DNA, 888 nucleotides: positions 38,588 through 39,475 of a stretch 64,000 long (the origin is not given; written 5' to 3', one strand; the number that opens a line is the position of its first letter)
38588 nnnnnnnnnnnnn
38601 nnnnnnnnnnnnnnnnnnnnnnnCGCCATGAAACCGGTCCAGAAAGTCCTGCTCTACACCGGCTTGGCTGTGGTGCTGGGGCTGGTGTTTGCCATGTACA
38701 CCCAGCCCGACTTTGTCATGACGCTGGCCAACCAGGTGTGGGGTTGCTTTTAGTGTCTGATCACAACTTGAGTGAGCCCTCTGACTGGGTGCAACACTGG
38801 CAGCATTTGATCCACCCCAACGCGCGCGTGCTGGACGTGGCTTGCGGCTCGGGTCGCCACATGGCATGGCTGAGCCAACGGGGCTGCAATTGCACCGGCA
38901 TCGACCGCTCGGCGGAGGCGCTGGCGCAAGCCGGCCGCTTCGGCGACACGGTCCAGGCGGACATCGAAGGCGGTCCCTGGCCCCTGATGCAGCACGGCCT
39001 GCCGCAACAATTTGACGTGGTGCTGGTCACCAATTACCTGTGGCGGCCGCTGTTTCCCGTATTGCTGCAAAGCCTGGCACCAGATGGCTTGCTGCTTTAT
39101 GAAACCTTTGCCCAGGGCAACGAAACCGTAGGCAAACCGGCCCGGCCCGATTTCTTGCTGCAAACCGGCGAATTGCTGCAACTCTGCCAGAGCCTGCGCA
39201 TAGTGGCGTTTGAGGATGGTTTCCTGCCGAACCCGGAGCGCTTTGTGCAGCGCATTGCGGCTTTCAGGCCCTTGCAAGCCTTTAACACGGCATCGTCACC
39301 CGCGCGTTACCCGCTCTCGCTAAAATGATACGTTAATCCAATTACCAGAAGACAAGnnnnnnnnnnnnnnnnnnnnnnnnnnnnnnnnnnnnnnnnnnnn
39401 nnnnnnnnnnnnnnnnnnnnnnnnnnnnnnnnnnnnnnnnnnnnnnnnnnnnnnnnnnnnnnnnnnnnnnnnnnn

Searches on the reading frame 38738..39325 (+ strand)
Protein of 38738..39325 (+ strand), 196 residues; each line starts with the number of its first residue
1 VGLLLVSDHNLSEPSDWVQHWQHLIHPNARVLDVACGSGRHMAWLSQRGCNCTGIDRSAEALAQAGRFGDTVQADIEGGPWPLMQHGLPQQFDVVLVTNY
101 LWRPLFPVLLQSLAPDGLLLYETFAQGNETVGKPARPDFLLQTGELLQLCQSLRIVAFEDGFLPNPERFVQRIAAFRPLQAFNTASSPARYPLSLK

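Call 88: search_protein_families(library=pfam, proteins=[window:38738-39325:+], max_evalue=0.00001)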
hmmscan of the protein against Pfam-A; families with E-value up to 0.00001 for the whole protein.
window:38738-39325:+ (196 aa): 6 families
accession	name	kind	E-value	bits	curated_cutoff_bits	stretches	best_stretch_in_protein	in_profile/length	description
PF13649.12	Methyltransf_25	-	2e-09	38.5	27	1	31-107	1-83/97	Methyltransferase domain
PF08241.18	Methyltransf_11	-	1.4e-08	35.7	21.2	1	32-101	1-70/95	Methyltransferase domain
PF13489.12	Methyltransf_23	-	5.6e-08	33.1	27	1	26-126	21-121/164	Methyltransferase domain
PF07021.18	MetW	-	3e-07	30.7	21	1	21-100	7-84/193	Methionine biosynthesis protein MetW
PF08242.18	Methyltransf_12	-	4.4e-07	31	30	1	32-101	1-75/98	Methyltransferase domain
PF13847.12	Methyltransf_31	-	3.2e-06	27.3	27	1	25-66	1-45/145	Methyltransferase domain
